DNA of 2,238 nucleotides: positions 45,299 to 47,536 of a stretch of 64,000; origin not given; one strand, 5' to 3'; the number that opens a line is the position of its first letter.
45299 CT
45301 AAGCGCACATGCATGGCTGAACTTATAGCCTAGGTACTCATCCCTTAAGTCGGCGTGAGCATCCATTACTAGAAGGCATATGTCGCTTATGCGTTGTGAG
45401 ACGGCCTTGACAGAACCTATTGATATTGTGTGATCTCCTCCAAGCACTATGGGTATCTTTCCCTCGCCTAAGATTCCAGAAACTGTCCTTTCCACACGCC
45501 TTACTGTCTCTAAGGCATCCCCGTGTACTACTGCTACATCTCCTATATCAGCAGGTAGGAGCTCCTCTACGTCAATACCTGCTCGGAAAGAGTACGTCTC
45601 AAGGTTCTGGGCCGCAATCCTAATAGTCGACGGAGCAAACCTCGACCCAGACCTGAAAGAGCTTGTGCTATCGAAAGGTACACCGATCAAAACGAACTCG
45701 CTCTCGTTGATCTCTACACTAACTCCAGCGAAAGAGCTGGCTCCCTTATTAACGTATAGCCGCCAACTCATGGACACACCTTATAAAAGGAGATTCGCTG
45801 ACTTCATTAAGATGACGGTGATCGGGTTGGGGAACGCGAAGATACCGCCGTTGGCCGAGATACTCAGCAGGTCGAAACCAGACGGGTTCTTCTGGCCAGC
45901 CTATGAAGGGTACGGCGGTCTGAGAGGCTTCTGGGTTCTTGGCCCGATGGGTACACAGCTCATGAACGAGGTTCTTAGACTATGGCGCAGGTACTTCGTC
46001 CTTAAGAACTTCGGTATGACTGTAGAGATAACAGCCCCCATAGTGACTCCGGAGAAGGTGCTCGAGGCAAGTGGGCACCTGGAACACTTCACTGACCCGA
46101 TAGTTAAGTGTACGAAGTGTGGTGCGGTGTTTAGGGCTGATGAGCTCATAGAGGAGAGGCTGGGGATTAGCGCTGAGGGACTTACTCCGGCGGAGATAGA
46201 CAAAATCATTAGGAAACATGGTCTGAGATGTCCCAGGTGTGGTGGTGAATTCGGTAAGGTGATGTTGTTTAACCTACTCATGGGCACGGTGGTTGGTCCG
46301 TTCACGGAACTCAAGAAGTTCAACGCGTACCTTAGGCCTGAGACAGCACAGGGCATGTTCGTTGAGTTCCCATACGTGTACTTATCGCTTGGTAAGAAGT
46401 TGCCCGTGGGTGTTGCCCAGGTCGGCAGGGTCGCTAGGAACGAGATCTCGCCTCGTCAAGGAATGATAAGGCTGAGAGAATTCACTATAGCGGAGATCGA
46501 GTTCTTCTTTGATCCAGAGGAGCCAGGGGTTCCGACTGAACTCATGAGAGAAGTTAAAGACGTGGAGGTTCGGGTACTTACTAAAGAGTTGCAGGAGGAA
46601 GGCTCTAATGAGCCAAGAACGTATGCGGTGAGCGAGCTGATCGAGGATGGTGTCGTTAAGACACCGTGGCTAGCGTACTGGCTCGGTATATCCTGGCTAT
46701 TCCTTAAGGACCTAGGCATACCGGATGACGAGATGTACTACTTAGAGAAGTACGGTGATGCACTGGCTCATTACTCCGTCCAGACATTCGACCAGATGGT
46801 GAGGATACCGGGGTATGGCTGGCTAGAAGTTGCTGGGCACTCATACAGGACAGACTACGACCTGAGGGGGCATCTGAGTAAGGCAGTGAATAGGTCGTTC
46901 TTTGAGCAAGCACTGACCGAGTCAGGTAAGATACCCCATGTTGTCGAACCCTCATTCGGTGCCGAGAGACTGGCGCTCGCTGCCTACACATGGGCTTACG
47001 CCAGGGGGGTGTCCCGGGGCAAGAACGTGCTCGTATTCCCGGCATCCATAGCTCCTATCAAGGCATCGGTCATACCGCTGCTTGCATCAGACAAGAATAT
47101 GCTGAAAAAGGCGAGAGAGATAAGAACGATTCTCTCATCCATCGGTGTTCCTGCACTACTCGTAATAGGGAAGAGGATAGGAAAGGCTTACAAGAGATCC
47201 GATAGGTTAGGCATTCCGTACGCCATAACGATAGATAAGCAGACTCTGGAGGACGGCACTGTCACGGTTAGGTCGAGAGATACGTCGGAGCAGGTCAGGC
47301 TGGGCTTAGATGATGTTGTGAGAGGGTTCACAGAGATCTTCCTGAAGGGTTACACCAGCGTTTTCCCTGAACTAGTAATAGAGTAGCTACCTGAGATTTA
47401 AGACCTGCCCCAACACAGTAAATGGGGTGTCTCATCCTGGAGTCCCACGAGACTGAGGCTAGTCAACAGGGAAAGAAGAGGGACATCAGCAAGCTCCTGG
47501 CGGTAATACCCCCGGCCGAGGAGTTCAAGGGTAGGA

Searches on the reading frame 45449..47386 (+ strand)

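Call 60: search_protein_families(library=ncbifam, proteins=[window:45449-47386:+], max_evalue=0.001)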
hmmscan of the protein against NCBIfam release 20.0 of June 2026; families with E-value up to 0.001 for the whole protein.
window:45449-47386:+ (645 aa): 11 families
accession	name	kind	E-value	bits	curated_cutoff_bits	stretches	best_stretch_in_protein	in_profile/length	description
NF003211.1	PRK04173.1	equivalog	4.4e-137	457.6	312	1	137-624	3-451/454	glycine--tRNA ligase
TIGR00389.1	glyS_dimeric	equivalog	3.6e-131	438.5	243.3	2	138-485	6-343/565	glycine--tRNA ligase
NF011484.0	PRK14894.1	equivalog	4.1e-66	223.3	1050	3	135-356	6-202/539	glycine--tRNA ligase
NF006625.0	PRK09194.1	equivalog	2.1e-16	60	558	1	525-625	456-556/559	proline--tRNA ligase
NF008979.1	PRK12325.1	exception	1.8e-14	53.5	550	1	525-625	333-434/437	proline--tRNA ligase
TIGR00409.1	proS_fam_II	equivalog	1.3e-12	47.5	306.7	1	524-625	461-563/568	proline--tRNA ligase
TIGR00408.1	proS_fam_I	equivalog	8.7e-12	44.7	437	1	528-630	274-380/475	proline--tRNA ligase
TIGR00418.1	thrS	equivalog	1.9e-08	33.7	383.65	0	529-624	465-558/565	threonine--tRNA ligase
NF003068.0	PRK03991.1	equivalog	4.8e-06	25.2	484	1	525-626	488-587/613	threonine--tRNA ligase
NF047912.1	ECs_2282_CxxC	subfamily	1.8e-05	24.6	37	0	217-236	26-45/60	ECs_2282 family putative zinc-binding protein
TIGR00442.1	hisS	equivalog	4.8e-05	22.5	286.75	1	545-618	330-404/406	histidine--tRNA ligase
